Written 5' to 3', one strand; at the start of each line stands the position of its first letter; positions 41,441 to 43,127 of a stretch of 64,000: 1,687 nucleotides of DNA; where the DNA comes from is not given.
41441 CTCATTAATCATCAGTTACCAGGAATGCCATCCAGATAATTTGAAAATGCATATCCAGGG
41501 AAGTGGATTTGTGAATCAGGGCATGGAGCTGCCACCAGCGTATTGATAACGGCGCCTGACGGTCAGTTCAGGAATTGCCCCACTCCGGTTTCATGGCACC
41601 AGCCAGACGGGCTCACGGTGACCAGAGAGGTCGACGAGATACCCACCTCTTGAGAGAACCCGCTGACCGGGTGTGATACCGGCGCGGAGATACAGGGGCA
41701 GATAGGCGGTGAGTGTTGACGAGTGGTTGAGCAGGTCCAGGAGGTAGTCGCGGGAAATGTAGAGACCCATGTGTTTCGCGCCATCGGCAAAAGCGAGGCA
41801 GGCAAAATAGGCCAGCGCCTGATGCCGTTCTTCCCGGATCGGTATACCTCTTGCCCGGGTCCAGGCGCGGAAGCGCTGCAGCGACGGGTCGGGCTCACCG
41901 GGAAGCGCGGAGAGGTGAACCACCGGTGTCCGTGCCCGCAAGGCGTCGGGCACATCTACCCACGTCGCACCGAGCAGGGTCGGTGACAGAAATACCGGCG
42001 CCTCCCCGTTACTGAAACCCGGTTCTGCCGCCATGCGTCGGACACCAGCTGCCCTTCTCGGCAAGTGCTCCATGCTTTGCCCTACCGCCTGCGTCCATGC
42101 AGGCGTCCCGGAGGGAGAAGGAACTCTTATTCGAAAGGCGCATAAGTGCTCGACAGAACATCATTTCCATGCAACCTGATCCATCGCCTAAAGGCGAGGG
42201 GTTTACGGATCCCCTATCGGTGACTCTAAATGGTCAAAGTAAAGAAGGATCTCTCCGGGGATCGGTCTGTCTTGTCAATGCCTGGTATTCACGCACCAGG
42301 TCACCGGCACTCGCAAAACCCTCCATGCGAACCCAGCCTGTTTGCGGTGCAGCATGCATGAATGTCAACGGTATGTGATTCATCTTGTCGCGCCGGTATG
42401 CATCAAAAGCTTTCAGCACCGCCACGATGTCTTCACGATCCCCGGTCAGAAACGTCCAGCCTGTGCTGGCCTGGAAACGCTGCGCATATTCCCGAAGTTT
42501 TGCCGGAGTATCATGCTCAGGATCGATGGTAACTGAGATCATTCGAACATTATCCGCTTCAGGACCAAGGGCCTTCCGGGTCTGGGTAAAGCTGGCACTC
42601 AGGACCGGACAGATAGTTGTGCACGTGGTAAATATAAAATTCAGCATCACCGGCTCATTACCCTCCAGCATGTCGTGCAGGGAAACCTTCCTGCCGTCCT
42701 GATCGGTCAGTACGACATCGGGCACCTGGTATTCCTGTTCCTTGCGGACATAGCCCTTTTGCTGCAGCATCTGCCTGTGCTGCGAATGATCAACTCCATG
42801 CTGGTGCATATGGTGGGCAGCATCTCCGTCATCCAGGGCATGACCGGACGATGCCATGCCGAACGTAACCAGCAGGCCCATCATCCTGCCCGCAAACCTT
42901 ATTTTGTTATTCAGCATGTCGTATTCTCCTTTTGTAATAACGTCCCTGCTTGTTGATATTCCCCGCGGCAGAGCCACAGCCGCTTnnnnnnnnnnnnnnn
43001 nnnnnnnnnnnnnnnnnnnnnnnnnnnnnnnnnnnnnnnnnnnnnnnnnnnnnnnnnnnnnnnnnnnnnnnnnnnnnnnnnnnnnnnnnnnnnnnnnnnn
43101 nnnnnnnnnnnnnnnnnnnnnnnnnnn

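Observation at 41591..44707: Cytochrome c fused to a periplasmic-binding-protein domain, followed by SCO1/SenC and a truncated paralog of the fusion's C-terminus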

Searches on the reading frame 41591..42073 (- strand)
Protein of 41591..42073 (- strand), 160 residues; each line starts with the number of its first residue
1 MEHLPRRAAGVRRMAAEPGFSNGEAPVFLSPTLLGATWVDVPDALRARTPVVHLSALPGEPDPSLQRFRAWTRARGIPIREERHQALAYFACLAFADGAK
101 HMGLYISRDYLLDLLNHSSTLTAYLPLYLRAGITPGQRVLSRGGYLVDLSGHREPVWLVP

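Call 3: search_protein_families(library=pfam, proteins=[window:41591-42073:-], max_evalue=0.01)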
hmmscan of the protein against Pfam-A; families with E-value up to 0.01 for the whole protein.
window:41591-42073:- (160 aa): 0 families

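Call 12: find_homologous_proteins(query=window:41591-42073:-)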
Query window:41591-42073:- (160 aa): 19 proteins with E <= 0.001 among 246 candidates.
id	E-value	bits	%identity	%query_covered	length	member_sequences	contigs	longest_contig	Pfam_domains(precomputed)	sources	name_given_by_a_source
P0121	1.5e-102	358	100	100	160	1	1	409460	-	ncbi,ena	-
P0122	9.2e-76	271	79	94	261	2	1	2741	-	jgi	jgi:hypothetical protein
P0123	1.8e-68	248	73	96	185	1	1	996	-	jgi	-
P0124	1.1e-67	245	71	96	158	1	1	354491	-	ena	-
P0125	2.8e-66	241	70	96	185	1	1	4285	-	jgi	jgi:hypothetical protein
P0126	3.8e-61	224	67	96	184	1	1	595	-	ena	-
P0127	1.1e-58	216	66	96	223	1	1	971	-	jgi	jgi:hypothetical protein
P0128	1.3e-58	216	67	94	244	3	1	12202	-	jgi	-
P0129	1.7e-57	212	62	96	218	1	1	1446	PF03055.22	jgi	-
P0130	2.6e-55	205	65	89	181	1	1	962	-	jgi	jgi:hypothetical protein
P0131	3.6e-55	204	60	96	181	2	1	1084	-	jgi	jgi:hypothetical protein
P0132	2.9e-52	195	66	84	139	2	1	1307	-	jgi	-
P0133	2.9e-50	189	76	69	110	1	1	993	-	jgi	-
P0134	4.9e-50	188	62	94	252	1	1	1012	PF13458.13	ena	-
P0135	7.0e-49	184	69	75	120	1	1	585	-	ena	-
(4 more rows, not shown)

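Call 13: find_encoding_contigs(protein=P0128, flank=10000, max_places=2)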
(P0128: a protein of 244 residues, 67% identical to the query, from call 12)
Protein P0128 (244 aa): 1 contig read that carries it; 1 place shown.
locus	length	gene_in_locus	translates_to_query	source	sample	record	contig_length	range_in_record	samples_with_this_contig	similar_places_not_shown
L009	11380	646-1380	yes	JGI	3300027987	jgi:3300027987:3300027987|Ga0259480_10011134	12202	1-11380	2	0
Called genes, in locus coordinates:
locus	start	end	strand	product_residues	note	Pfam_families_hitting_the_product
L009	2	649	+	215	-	PF00034:Cytochrom_C (faint)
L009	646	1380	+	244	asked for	-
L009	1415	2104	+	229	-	PF01346:FKBP_N, PF00254:FKBP_C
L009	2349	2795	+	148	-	PF07963:N_methyl, PF08334:T2SSG, PF22434:PilW_C (faint)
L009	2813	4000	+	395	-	PF00482:T2SSF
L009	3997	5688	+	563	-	PF05157:MshEN (weak), PF00437:T2SSE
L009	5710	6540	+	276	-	-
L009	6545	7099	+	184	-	-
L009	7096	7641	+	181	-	-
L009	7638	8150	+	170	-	-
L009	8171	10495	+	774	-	PF00515:TPR_1 (faint), PF07719:TPR_2 (faint), PF13414:TPR_11 (faint), PF13428:TPR_14 (faint), PF07660:STN (weak), PF03958:Secretin_N, PF00263:Secretin, PF00963:Cohesin, +2 more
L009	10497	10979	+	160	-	PF07963:N_methyl (weak)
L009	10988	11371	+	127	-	PF07963:N_methyl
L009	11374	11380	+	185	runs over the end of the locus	-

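Call 14: find_encoding_contigs(protein=P0124, flank=10000, max_places=2)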
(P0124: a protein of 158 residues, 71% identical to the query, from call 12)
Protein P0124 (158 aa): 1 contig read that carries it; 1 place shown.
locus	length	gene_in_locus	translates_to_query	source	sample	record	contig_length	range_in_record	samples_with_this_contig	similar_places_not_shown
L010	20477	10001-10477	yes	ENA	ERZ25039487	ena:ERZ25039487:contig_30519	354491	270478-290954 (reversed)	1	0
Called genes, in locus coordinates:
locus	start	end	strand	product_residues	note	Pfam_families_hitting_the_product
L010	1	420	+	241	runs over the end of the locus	PF07732:Cu-oxidase_3 (weak)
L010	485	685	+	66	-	-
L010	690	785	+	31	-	-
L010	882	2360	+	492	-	PF17892:Cadherin_5, PF17963:Big_9, PF17803:Cadherin_4, PF17892:Cadherin_5 (weak), PF17963:Big_9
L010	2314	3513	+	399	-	PF17210:SdrD_B (weak)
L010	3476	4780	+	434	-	-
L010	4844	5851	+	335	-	-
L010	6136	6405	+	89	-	-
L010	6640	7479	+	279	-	-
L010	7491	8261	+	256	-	-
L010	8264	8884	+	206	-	PF02630:SCO1-SenC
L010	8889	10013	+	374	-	PF00034:Cytochrom_C (weak)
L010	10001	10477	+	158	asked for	-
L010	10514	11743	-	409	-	PF00149:Metallophos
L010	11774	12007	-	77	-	-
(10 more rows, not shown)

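Call 15: find_encoding_contigs(protein=P0122, flank=5000, max_places=2)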
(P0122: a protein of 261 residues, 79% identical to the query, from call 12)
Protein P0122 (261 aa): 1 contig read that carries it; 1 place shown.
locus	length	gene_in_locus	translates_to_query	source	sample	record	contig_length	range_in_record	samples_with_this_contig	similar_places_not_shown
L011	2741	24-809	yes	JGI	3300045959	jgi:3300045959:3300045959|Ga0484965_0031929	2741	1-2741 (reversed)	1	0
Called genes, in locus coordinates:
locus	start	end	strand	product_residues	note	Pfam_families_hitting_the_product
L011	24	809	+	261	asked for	-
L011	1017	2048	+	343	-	PF07730:HisKA_3, PF13581:HATPase_c_2 (weak), PF02518:HATPase_c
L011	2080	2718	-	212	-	PF00775:Dioxygenase_C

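Call 24: search_protein_families(library=ncbifam, proteins=[window:41591-42073:-], max_evalue=0.01)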
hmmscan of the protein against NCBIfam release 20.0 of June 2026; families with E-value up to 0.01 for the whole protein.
window:41591-42073:- (160 aa): 0 families

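Call 45: find_related_loci(query=A4, collection=metagenome_contigs, flank=10000)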
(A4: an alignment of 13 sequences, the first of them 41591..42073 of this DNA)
Query A4 (160 aa) in metagenome_contigs; peptide patterns used: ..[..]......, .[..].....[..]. (x = any residue, [..] = any of these).
56 stretches matched a pattern; 14 encode a relative of the query (tblastn E <= 1e-3); 14 distinct loci.
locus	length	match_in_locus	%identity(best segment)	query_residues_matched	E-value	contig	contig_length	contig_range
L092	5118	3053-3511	80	8-160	6e-82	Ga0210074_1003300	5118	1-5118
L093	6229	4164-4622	80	8-160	6e-82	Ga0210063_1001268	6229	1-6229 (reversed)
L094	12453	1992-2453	80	7-160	6e-82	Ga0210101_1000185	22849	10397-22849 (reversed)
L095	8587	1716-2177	79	7-160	1e-79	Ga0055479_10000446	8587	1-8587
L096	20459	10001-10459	78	8-160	1e-78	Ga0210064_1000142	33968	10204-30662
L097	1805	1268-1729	72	7-160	5e-75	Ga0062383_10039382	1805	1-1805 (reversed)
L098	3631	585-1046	71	7-160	1e-71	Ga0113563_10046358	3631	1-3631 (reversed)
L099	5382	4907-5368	68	7-160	5e-68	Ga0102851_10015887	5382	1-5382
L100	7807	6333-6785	69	8-160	2e-67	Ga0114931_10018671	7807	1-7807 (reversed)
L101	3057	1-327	82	52-160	4e-59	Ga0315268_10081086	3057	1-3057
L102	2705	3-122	83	121-160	1e-17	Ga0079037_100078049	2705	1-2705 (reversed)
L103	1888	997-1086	83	131-160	3e-12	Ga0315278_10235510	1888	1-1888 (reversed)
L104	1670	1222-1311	83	131-160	3e-12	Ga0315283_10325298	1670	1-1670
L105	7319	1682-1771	80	131-160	3e-11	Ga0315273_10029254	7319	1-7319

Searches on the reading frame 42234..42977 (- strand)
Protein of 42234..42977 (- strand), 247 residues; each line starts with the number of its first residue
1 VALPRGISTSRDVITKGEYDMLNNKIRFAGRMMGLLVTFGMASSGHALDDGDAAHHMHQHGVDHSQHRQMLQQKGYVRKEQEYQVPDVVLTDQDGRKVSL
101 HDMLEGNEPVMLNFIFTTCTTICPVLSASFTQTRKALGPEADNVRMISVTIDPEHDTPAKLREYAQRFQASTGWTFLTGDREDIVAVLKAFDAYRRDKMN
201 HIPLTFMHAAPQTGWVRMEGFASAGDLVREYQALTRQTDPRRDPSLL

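Call 3: search_protein_families(library=pfam, proteins=[window:42234-42977:-], max_evalue=0.01)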
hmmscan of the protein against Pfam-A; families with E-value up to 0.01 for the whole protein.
window:42234-42977:- (247 aa): 2 families
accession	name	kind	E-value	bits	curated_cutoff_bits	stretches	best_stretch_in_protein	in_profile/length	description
PF02630.20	SCO1-SenC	-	6.9e-25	88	22.8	1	90-200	6-112/134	SCO1/SenC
PF00578.27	AhpC-TSA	-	1.6e-08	35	26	1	84-206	4-113/124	AhpC/TSA family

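Call 24: search_protein_families(library=ncbifam, proteins=[window:42234-42977:-], max_evalue=0.01)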
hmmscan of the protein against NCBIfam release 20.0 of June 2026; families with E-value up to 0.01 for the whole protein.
window:42234-42977:- (247 aa): 1 family
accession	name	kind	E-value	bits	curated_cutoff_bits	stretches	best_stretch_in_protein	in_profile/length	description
NF006960.0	PRK09437.1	equivalog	0.0056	16.6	140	1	84-167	9-84/156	thioredoxin-dependent thiol peroxidase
